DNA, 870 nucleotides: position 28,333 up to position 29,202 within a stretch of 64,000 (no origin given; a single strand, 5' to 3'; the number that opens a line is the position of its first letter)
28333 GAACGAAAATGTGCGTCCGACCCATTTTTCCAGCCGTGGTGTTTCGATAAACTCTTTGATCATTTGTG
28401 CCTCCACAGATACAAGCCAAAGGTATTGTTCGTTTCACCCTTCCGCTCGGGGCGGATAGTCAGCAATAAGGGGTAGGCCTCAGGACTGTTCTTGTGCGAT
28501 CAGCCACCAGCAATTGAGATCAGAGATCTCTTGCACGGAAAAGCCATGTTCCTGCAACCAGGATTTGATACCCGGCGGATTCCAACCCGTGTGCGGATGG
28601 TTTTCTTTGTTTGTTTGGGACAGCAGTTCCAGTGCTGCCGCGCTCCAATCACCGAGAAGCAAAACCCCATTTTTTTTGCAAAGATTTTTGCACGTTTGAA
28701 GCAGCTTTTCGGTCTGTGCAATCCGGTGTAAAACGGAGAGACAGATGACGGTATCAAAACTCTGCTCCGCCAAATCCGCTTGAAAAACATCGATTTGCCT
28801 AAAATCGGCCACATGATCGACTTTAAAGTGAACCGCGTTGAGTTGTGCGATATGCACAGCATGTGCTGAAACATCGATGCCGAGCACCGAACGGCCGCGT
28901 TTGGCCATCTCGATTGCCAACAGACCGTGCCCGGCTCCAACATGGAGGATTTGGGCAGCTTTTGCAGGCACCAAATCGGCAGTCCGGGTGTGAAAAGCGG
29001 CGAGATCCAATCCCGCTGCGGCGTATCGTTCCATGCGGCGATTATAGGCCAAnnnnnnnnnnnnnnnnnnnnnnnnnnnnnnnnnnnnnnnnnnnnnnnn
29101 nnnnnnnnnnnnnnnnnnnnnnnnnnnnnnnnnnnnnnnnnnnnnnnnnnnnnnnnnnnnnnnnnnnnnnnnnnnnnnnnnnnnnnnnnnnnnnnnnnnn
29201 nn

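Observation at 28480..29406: IscU-like Fe-S scaffold domain fused to a SAM-dependent methyltransferase inside a Zn/Mn ABC importer operon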

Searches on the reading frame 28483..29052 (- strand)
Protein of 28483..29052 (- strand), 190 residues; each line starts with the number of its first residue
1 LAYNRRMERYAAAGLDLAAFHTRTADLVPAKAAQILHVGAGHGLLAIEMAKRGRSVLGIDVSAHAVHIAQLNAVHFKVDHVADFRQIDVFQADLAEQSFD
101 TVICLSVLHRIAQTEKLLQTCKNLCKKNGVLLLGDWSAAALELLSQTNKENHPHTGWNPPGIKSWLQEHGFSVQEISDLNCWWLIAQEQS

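Call 38: find_homologous_proteins(query=A3, max_evalue=1e-8)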
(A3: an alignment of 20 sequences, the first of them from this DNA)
Query A3 (20 sequences) (190 aa, profile of the alignment): 191 proteins with E <= 1e-8 among 8000 candidates; the best 120 are listed.
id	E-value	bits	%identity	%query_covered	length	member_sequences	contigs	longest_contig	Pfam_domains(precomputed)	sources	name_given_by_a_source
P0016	2.8e-80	286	32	92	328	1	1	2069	PF13489.13,PF02353.27,PF01592.22,PF12847.14,PF08241.19,PF07021.19,PF13847.13,PF06325.20,PF05175.21,PF13649.13,PF20922.4,PF01135.26,PF01209.25,PF08242.19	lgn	-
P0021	9.4e-80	285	25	93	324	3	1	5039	PF13847.13,PF13489.13,PF13649.13,PF01592.22,PF01209.25,PF08241.19,PF08242.19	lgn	-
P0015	1.3e-79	284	28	94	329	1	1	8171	PF13847.13,PF13489.13,PF06325.20,PF05175.21,PF13649.13,PF20922.4,PF01592.22,PF01209.25,PF08241.19,PF08242.19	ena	-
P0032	1.4e-79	284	31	94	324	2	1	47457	PF13847.13,PF13489.13,PF06325.20,PF05175.21,PF13649.13,PF01592.22,PF01209.25,PF08241.19,PF08242.19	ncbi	-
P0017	2.0e-79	284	32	90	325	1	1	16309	PF07021.19,PF13847.13,PF13489.13,PF13649.13,PF01592.22,PF08241.19,PF08242.19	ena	-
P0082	2.9e-78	280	32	97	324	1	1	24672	PF07021.19,PF13847.13,PF13489.13,PF06325.20,PF05175.21,PF13649.13,PF01592.22,PF01209.25,PF08241.19,PF08242.19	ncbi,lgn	-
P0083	3.8e-78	279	33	89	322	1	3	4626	PF13489.13,PF08003.18,PF02353.27,PF01592.22,PF08241.19,PF07021.19,PF13847.13,PF06325.20,PF03848.21,PF05175.21,PF13649.13,PF20922.4,PF09445.17,PF01209.25,PF08242.19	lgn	-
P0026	1.2e-77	278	31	95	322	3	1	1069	PF13489.13,PF08003.18,PF02353.27,PF01592.22,PF08241.19,PF07021.19,PF13847.13,PF06325.20,PF03848.21,PF05175.21,PF13649.13,PF20922.4,PF01209.25,PF08242.19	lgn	-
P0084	1.9e-77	277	30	89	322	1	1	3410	PF13489.13,PF08003.18,PF02353.27,PF01592.22,PF08241.19,PF07021.19,PF13847.13,PF06325.20,PF05175.21,PF13649.13,PF20922.4,PF09445.17,PF01209.25,PF08242.19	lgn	-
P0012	2.7e-77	277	31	92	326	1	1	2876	PF13847.13,PF13489.13,PF13649.13,PF01592.22,PF01209.25,PF08241.19,PF08242.19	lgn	-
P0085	5.1e-77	276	32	89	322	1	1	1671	PF13489.13,PF08003.18,PF02353.27,PF01592.22,PF08241.19,PF07021.19,PF13847.13,PF06325.20,PF03848.21,PF05175.21,PF13649.13,PF20922.4,PF09445.17,PF01209.25,PF08242.19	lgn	-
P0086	7.0e-77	275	30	86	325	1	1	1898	PF07021.19,PF13847.13,PF13489.13,PF06325.20,PF02353.27,PF05175.21,PF13649.13,PF01592.22,PF01209.25,PF08241.19,PF08242.19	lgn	-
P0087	9.8e-77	275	32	89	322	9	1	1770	PF13489.13,PF08003.18,PF02353.27,PF01592.22,PF08241.19,PF07021.19,PF13847.13,PF06325.20,PF03848.21,PF05175.21,PF13649.13,PF09445.17,PF01209.25,PF08242.19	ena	-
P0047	1.1e-76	275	27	94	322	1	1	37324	PF13847.13,PF13489.13,PF05175.21,PF13649.13,PF01592.22,PF08241.19,PF08242.19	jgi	jgi:nitrogen fixation protein NifU and related proteins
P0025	1.5e-76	274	29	83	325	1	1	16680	PF07021.19,PF13847.13,PF13489.13,PF06325.20,PF05175.21,PF13649.13,PF01592.22,PF01209.25,PF08241.19,PF08242.19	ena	-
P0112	7.8e-45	171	27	68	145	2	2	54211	PF13847.13,PF13489.13,PF13649.13,PF01209.25,PF08241.19,PF08242.19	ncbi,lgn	-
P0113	9.4e-43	164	27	79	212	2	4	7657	PF13847.13,PF13489.13,PF13649.13,PF24675.2,PF13578.13,PF01209.25,PF08241.19,PF08242.19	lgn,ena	-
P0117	1.6e-39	153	21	89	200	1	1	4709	PF13847.13,PF13489.13,PF02353.27,PF13649.13,PF20922.4,PF01209.25,PF08241.19,PF08242.19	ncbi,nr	ncbi:class I SAM-dependent methyltransferase [Desulfosarcina sp.]|nr:class I SAM-dependent methyltra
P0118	2.5e-39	153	25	62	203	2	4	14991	PF07021.19,PF13847.13,PF13489.13,PF02353.27,PF13649.13,PF13578.13,PF01209.25,PF08241.19,PF08242.19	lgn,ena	-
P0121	1.5e-38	150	30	76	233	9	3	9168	PF07021.19,PF13847.13,PF13489.13,PF02353.27,PF05175.21,PF13649.13,PF01209.25,PF08241.19,PF08242.19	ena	-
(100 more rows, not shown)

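Call 39: find_encoding_contigs(protein=P0118, flank=7000, max_places=2)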
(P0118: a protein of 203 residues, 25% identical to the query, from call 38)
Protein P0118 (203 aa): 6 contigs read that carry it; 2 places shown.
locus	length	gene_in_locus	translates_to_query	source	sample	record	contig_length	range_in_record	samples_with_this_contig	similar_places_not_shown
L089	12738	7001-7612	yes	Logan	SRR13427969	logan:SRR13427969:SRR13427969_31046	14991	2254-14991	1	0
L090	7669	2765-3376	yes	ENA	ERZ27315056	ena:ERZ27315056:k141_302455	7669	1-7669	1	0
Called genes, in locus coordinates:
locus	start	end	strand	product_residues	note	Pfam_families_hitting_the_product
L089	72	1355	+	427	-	-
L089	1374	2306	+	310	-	PF01297:ZnuA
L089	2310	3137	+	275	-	PF00950:ABC-3, PF01032:FecCD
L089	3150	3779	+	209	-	-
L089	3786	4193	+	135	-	PF03313:SDH_alpha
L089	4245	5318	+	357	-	PF03773:ArsP_1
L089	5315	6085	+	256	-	PF21537:DUF1980_C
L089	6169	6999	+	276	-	PF00753:Lactamase_B, PF12706:Lactamase_B_2 (weak)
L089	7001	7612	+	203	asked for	PF01209:Ubie_methyltran, PF13489:Methyltransf_23, PF02353:CMAS (weak), PF07021:MetW (weak), PF13847:Methyltransf_31, PF08241:Methyltransf_11, PF08242:Methyltransf_12, PF13649:Methyltransf_25, +1 more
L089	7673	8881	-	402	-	PF00465:Fe-ADH, PF13685:Fe-ADH_2, PF25137:ADH_Fe_C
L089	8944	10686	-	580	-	PF00425:Chorismate_bind, PF01063:Aminotran_4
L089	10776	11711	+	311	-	PF00551:Formyl_trans_N, PF02911:Formyl_trans_C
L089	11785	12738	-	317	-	?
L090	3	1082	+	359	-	?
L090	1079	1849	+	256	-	PF21537:DUF1980_C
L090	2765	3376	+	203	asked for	PF01209:Ubie_methyltran, PF13489:Methyltransf_23, PF02353:CMAS (weak), PF07021:MetW (weak), PF13847:Methyltransf_31, PF08241:Methyltransf_11, PF08242:Methyltransf_12, PF13649:Methyltransf_25, +1 more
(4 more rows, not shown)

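Call 40: find_encoding_contigs(protein=P0112, flank=7000, max_places=1)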
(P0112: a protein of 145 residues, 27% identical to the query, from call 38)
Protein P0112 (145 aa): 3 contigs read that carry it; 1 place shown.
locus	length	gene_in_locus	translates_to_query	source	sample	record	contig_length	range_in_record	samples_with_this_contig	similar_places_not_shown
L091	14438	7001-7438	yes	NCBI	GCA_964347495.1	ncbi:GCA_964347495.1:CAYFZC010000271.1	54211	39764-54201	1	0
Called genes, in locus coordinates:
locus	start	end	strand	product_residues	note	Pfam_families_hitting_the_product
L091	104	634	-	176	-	PF01327:Pep_deformylase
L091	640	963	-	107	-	PF02699:YajC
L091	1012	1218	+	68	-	-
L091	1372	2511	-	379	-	PF01702:TGT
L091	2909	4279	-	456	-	PF18073:Zn_ribbon_LapB, PF03796:DnaB_C (faint), PF13481:AAA_25, PF06745:ATPase (weak), PF13541:ChlI, PF05362:Lon_C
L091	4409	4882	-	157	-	-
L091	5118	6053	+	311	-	PF04055:Radical_SAM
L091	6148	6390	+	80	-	PF02604:PhdYeFM_antitox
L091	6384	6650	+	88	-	PF05016:ParE_toxin, PF06769:YoeB_toxin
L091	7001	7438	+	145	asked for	PF13489:Methyltransf_23, PF01209:Ubie_methyltran, PF13847:Methyltransf_31, PF08241:Methyltransf_11, PF08242:Methyltransf_12 (weak), PF13649:Methyltransf_25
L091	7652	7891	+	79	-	-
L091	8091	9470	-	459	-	PF01554:MatE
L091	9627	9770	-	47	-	-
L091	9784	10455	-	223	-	PF01578:Cytochrom_C_asm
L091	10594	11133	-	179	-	PF06559:DCD_N, PF22769:DCD, PF00692:dUTPase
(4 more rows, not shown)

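Call 41: find_encoding_contigs(protein=P0121, flank=7000, max_places=1)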
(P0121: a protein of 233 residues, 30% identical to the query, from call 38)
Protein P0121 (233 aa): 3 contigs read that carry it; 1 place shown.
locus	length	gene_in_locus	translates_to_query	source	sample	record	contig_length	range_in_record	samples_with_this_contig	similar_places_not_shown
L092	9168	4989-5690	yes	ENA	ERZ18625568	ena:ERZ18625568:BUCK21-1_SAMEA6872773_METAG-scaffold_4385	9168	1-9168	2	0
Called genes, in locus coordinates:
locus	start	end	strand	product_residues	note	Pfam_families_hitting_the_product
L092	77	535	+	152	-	-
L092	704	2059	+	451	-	PF00989:PAS, PF08448:PAS_4, PF13426:PAS_9, PF00158:Sigma54_activat, PF14532:Sigma54_activ_2, PF07728:AAA_5, PF25601:AAA_lid_14, PF02954:HTH_8, +3 more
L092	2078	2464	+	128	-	-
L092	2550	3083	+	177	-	PF02579:Nitro_FeMo-Co (weak)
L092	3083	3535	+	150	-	PF03061:4HBT, PF13622:4HBT_3 (weak)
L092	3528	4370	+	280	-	PF00753:Lactamase_B (weak), PF12706:Lactamase_B_2 (weak)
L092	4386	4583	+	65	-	-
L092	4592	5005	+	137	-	PF02579:Nitro_FeMo-Co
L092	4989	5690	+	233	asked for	PF13489:Methyltransf_23, PF01209:Ubie_methyltran, PF02353:CMAS (weak), PF05175:MTS (weak), PF08241:Methyltransf_11, PF08242:Methyltransf_12, PF13649:Methyltransf_25, PF13847:Methyltransf_31, +1 more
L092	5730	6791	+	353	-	PF04055:Radical_SAM (weak)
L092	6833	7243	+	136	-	PF08859:DGC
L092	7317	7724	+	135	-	-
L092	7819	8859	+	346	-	PF02535:Zip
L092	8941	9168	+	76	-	?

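Call 54: find_encoding_contigs(protein=P0113, flank=6000, max_places=2)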
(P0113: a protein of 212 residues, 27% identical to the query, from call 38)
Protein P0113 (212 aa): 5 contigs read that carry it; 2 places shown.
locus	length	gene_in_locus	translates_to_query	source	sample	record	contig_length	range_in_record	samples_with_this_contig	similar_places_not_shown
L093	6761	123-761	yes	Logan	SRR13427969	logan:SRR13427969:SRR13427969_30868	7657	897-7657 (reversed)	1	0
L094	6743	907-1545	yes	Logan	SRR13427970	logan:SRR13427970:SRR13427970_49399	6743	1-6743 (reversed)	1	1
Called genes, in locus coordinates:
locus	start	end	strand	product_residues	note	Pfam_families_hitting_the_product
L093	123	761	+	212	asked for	PF13489:Methyltransf_23, PF01209:Ubie_methyltran, PF24675:NpmA (weak), PF13649:Methyltransf_25, PF13847:Methyltransf_31, PF08241:Methyltransf_11, PF08242:Methyltransf_12, PF13578:Methyltransf_24 (weak)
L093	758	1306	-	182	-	PF13384:HTH_23 (weak), PF13518:HTH_28 (weak), PF13551:HTH_29, PF13565:HTH_32, PF13592:HTH_33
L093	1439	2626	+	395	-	-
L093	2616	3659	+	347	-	PF00535:Glycos_transf_2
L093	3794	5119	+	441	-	-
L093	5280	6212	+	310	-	PF00702:Hydrolase, PF13419:HAD_2 (weak), PF13242:Hydrolase_like (weak)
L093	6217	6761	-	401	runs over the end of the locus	PF00999:Na_H_Exchanger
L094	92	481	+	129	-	-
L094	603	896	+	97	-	-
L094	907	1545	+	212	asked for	PF13489:Methyltransf_23, PF01209:Ubie_methyltran, PF24675:NpmA (weak), PF13649:Methyltransf_25, PF13847:Methyltransf_31, PF08241:Methyltransf_11, PF08242:Methyltransf_12, PF13578:Methyltransf_24 (weak)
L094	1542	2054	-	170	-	PF13384:HTH_23 (weak), PF13518:HTH_28 (weak), PF13551:HTH_29, PF13565:HTH_32, PF13592:HTH_33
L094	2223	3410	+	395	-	-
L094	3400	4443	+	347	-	PF00535:Glycos_transf_2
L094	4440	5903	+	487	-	PF13439:Glyco_transf_4 (weak), PF13579:Glyco_trans_4_4 (weak)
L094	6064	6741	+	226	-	?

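Call 74: find_encoding_contigs(protein=P0117, flank=5000, max_places=2)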
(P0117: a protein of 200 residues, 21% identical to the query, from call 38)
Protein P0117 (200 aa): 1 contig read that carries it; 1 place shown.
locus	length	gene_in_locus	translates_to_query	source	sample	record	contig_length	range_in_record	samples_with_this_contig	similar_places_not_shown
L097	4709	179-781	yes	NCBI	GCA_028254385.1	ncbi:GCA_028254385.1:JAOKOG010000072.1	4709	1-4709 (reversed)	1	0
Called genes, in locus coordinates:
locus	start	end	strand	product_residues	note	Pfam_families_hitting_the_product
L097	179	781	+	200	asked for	PF01209:Ubie_methyltran, PF13489:Methyltransf_23, PF02353:CMAS (weak), PF13847:Methyltransf_31, PF08241:Methyltransf_11, PF08242:Methyltransf_12, PF13649:Methyltransf_25, PF20922:Anamorsin_N (weak)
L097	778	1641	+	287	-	PF01656:CbiA, PF10609:ParA (weak), PF13614:AAA_31 (faint), PF12837:Fer4_6 (weak), PF13237:Fer4_10, PF14697:Fer4_21 (weak), PF00037:Fer4 (weak), PF10609:ParA (weak), +3 more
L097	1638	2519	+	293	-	PF00142:Fer4_NifH (faint), PF01656:CbiA, PF12838:Fer4_7 (faint), PF00037:Fer4 (weak), PF12797:Fer4_2 (faint), PF14697:Fer4_21, PF13187:Fer4_9 (weak), PF10609:ParA (weak), +3 more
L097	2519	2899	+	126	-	PF01592:NifU_N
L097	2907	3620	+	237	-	PF00753:Lactamase_B, PF12706:Lactamase_B_2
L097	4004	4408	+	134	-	PF00085:Thioredoxin, PF13098:Thioredoxin_2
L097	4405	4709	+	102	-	PF02683:DsbD_TM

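Call 83: find_related_loci(query=A4, collection=metagenome_contigs, flank=8000)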
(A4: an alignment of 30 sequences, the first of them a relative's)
Query A4 (200 aa) in metagenome_contigs; peptide patterns used: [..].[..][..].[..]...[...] (x = any residue, [..] = any of these).
600 stretches matched a pattern (row limit reached: there are more); 395 encode a relative of the query (tblastn E <= 1e-3); the best 80 are kept; 80 distinct loci.
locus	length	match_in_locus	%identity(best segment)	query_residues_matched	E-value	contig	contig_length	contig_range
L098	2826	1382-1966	39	5-200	1e-43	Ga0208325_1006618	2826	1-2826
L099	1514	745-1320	40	5-197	1e-44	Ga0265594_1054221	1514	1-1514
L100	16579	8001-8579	40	5-198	2e-43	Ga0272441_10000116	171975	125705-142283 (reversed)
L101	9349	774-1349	38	5-197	4e-43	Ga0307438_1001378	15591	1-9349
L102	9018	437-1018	38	5-199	1e-42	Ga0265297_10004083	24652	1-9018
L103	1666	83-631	42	1-182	1e-43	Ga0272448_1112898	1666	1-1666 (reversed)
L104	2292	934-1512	37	5-198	1e-42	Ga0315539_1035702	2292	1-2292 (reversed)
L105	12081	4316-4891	39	5-197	2e-42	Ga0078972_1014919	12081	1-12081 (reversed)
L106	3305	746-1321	39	5-197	2e-42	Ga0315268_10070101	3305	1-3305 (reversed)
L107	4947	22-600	36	5-198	6e-42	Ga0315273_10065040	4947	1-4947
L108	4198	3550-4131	38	5-199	3e-42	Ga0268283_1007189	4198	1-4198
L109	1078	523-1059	42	5-184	5e-44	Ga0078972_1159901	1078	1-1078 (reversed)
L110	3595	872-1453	36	5-199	4e-42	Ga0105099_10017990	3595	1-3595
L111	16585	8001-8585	38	4-199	8e-42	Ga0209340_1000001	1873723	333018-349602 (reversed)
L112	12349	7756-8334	36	5-198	8e-42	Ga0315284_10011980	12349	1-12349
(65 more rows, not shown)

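Call 88: search_solved_structures(query=A4, max_evalue=1e-8, show_alignments=2)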
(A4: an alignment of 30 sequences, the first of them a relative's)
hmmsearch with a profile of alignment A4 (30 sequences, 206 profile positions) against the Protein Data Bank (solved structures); distinct sequences matched with E-value up to 1e-8: 48.
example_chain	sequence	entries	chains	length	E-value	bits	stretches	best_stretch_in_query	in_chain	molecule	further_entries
5wp5_A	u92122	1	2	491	2.6e-25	92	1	30-148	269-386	Phosphomethylethanolamine N-methyltransferase 2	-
3bus_A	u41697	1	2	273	2.8e-25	91.9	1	43-148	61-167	Methyltransferase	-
5wp4_A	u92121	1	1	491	2.1e-24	89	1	31-148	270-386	Phosphoethanolamine N-methyltransferase 1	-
6uv6_A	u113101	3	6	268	3.3e-24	88.4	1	43-152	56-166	D-glucose O-methyltransferase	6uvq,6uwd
1xxl_A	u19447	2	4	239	7.9e-23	83.9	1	41-190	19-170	YcgJ protein | ycgJ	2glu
1vl5_A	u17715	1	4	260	3.2e-22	81.9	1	39-197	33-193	unknown conserved protein BH2331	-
8zc8_A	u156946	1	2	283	3.6e-22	81.7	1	44-150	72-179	MitM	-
21zq_A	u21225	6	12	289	3.7e-22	81.7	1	44-150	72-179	MitM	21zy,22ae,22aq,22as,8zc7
3mgg_A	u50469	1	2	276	4.2e-20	75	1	31-145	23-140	Methyltransferase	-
1ve3_A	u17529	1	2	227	1.3e-19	73.4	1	31-145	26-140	hypothetical protein PH0226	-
3sm3_A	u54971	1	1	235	1.7e-19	73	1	36-149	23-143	SAM-dependent methyltransferases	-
5gm1_A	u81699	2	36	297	3.3e-17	65.6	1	36-145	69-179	O-methylransferase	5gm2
4pne_A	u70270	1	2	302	3.6e-17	65.4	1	43-146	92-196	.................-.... protein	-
6uak_A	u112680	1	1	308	7.4e-16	61.1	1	44-143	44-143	SAM dependent methyltransferase LahSB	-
3dlc_A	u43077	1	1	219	3.7e-15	58.8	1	34-143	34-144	Putative S-adenosyl-L-methionine-dependent Methyltransferase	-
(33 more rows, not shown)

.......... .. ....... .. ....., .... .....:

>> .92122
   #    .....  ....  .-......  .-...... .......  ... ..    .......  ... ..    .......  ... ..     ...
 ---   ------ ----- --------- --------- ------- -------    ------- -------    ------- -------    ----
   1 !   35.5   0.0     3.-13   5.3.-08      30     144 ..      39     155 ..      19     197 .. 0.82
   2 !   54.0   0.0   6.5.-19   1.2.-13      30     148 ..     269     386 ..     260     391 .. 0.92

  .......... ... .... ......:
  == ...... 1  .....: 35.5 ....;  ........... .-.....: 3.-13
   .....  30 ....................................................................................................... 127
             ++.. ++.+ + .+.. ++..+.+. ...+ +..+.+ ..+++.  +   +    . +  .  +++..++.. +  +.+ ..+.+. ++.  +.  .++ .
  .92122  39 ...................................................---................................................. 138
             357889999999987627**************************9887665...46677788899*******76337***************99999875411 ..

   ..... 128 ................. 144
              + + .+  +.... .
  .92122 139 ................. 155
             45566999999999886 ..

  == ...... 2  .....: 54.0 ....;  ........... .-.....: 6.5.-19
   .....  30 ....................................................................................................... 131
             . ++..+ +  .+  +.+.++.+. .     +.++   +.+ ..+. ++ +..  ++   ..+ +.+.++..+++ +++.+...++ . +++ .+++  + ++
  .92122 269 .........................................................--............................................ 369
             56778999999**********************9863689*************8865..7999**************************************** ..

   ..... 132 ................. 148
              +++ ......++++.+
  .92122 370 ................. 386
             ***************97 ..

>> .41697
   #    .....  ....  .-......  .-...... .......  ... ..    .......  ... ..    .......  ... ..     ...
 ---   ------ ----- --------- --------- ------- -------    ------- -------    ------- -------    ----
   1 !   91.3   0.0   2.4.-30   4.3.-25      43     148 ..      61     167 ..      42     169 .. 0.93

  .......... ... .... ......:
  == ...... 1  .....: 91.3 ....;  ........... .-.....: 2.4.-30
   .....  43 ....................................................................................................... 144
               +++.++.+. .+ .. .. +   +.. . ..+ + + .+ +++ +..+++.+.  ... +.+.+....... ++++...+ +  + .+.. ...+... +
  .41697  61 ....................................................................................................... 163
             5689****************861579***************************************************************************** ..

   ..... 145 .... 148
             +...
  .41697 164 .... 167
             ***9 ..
